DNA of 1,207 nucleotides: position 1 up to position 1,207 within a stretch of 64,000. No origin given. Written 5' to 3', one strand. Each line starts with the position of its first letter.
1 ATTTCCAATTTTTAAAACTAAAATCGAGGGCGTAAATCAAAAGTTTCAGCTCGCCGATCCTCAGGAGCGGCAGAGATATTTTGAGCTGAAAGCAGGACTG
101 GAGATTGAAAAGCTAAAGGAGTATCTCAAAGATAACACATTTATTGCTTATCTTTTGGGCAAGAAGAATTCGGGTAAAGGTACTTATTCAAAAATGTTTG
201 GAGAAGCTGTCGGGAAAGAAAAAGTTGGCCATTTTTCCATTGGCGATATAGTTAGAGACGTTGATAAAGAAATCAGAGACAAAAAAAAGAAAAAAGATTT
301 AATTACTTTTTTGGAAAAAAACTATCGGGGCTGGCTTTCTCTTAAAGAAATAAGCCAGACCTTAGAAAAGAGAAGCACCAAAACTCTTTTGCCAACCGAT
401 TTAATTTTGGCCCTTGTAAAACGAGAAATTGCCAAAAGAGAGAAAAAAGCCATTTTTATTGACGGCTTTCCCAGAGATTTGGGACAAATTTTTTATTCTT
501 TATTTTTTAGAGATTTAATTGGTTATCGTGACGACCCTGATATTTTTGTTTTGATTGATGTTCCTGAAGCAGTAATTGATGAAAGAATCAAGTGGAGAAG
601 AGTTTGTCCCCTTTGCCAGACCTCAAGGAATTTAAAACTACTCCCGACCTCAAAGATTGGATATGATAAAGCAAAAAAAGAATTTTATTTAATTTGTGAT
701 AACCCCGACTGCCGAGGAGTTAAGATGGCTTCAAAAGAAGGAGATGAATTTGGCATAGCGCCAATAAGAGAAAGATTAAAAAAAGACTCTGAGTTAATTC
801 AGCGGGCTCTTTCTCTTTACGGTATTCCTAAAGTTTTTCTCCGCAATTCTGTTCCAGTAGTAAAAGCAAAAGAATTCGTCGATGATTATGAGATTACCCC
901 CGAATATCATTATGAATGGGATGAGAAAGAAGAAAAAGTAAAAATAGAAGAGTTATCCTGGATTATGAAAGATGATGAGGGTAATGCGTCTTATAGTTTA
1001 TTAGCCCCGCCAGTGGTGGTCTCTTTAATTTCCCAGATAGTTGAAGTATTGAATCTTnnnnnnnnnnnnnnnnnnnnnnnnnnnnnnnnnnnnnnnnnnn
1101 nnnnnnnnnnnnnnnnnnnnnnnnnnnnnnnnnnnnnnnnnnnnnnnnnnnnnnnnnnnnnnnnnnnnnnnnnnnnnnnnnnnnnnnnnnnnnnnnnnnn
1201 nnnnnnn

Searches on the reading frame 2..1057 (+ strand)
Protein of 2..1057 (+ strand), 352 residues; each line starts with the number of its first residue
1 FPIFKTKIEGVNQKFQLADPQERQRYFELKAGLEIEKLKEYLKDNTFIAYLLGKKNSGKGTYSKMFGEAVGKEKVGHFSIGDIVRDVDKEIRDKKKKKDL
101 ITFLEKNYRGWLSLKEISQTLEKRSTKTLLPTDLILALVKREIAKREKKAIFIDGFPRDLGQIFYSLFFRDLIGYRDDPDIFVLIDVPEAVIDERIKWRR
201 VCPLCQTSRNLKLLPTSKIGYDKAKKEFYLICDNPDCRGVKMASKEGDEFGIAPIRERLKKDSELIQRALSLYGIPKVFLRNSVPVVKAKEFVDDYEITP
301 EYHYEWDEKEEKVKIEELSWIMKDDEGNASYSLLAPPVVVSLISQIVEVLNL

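Call 12: find_related_loci(query=window:2-1057:+, collection=genome_contigs, flank=3000)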
Query window:2-1057:+ (352 aa) in genome_contigs; peptide patterns used: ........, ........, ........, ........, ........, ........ (x = any residue, [..] = any of these).
221 stretches matched a pattern; 11 encode a relative of the query (tblastn E <= 1e-3); 11 distinct loci.
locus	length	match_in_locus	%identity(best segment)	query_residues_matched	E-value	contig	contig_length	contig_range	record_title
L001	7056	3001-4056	95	1-352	0e+0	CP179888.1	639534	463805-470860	MAG: Candidatus Nealsonbacteria bacterium isolate ER9H13parc1 chromosome, complete genome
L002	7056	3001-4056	92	1-352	0e+0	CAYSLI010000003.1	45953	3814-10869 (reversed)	MAG TPA_asm: uncultured Candidatus Saccharibacteria bacterium isolate binchicken_co116_198 genome assembly, contig: NODE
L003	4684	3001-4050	70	1-350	6e-162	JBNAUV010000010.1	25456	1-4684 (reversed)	MAG: Minisyncoccales bacterium isolate Kamch4342-D-MF-021 bin12.fa-10, whole genome shotgun sequence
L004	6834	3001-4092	69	1-352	3e-159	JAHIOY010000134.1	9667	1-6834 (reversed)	MAG: Patescibacteria group bacterium isolate KR13_S3.mb.32 KR13_S3.mb.32_k141_549367, whole genome shotgun sequence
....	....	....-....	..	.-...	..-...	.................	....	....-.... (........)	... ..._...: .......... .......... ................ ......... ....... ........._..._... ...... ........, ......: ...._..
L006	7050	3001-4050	60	1-350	8e-142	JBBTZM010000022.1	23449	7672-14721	MAG: Patescibacteria group bacterium isolate H43-bin010_1 H43_bin010_1_000000000022, whole genome shotgun sequence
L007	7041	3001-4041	59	1-347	2e-137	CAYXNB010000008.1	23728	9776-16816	MAG TPA_asm: uncultured Candidatus Saccharibacteria bacterium isolate SRP093185_co1_2 genome assembly, contig: NODE_1227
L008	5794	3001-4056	58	1-352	2e-137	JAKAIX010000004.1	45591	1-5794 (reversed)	MAG: bacterium isolate WY3.bin51 NODE_1114_length_45591_cov_2.361231, whole genome shotgun sequence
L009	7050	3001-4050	58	1-350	6e-137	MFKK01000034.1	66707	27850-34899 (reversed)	MAG: Candidatus Jorgensenbacteria bacterium RIFCSPLOWO2_01_FULL_45_25b rifcsplowo2_01_scaffold_692, whole genome shotgun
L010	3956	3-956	58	35-352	4e-127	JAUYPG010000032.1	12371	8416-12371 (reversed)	MAG: Nanoarchaeota archaeon isolate C4_metabat.bin.115 C4_k141_198887, whole genome shotgun sequence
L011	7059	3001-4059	53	1-352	1e-123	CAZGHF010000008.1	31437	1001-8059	MAG TPA_asm: uncultured Candidatus Saccharibacteria bacterium isolate SRP179991_co3_11 genome assembly, contig: NODE_256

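Call 19: find_related_loci(query=A1, collection=metagenome_contigs, flank=1500)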
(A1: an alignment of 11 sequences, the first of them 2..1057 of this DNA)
Query A1 (352 aa) in metagenome_contigs; peptide patterns used: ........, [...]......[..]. (x = any residue, [..] = any of these).
600 stretches matched a pattern (row limit reached: there are more); 348 encode a relative of the query (tblastn E <= 1e-3); the best 80 are kept; 80 distinct loci.
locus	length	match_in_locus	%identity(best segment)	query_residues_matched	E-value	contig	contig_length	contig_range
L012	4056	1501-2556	92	1-352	0e+0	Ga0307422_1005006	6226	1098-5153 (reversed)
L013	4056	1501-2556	75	1-352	7e-175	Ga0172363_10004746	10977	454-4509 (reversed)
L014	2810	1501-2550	69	1-350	1e-177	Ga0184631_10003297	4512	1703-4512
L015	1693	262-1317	70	1-352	0e+0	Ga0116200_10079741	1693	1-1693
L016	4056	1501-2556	70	1-352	1e-172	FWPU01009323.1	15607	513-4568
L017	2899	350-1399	74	1-352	5e-176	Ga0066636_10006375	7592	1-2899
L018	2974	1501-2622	70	1-352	2e-174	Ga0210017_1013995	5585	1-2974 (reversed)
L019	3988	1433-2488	72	1-352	7e-172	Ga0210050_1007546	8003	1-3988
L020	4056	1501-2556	74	1-352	2e-169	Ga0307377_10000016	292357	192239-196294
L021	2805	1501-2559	70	1-352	1e-177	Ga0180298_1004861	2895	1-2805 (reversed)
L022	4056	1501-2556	71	1-352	2e-168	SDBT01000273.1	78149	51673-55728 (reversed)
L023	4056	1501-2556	70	1-352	2e-168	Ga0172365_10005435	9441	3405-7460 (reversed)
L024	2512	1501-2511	74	1-339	2e-178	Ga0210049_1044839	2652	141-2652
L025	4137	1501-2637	67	1-352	3e-170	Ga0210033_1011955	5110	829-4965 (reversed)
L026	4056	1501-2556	70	1-352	7e-168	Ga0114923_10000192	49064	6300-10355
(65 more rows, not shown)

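Call 20: search_protein_families(library=pfam, proteins=[window:2-1057:+])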
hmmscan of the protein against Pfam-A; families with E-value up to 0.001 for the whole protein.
window:2-1057:+ (352 aa): 2 families
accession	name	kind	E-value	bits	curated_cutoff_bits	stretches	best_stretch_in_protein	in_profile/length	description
PF00406.28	ADK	-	1.9e-09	38.2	26.8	1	127-226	52-123/151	Adenylate kinase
PF13207.12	AAA_17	-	7e-07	30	27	1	57-196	6-119/136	AAA domain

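Call 64: search_protein_families(library=ncbifam, proteins=[window:2-1057:+], max_evalue=0.01)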
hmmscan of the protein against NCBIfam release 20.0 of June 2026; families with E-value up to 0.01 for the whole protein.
window:2-1057:+ (352 aa): 16 families
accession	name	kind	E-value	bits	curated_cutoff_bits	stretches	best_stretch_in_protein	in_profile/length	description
TIGR01351.1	adk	subfamily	2.9e-16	59.7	168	1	128-225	56-152/212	adenylate kinase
NF001386.0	PRK00279.2-4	equivalog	9.2e-15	54.9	256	1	50-270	4-186/220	adenylate kinase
NF001385.0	PRK00279.2-3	equivalog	3.2e-11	43.2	315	1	48-210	6-141/213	adenylate kinase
NF001380.0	PRK00279.1-2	equivalog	3.3e-10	39.7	251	1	128-229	57-158/216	adenylate kinase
NF001381.0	PRK00279.1-3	equivalog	1e-07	31.9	187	1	128-199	57-127/188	adenylate kinase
TIGR01359.1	UMP_CMP_kin_fam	subfamily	4.6e-07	29.9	207.6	1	49-200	2-127/185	UMP-CMP kinase family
NF011099.0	PRK14526.1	equivalog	6.7e-07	29.2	223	1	51-225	5-149/211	adenylate kinase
NF001384.0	PRK00279.2-2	equivalog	1.1e-06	28.5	152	1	125-163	58-96/191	adenylate kinase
NF011100.0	PRK14527.1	equivalog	1.4e-06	28.1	154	1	128-163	63-98/191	adenylate kinase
NF002700.0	PRK02496.1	equivalog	1.6e-06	27.9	262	1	128-197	58-126/184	adenylate kinase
NF001379.0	PRK00279.1-1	equivalog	1.7e-06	27.5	268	1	128-220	57-144/216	adenylate kinase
NF011103.0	PRK14530.1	equivalog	9.2e-06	25.4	294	1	50-209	7-136/215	adenylate kinase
TIGR01360.1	aden_kin_iso1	equivalog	3.7e-05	23.5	284.1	0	127-196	59-124/188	adenylate kinase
NF001387.0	PRK00279.2-5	equivalog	5.4e-05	22.9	373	1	117-216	49-142/224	adenylate kinase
NF011102.0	PRK14529.1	equivalog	0.00067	19.4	331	1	128-204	57-131/223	adenylate kinase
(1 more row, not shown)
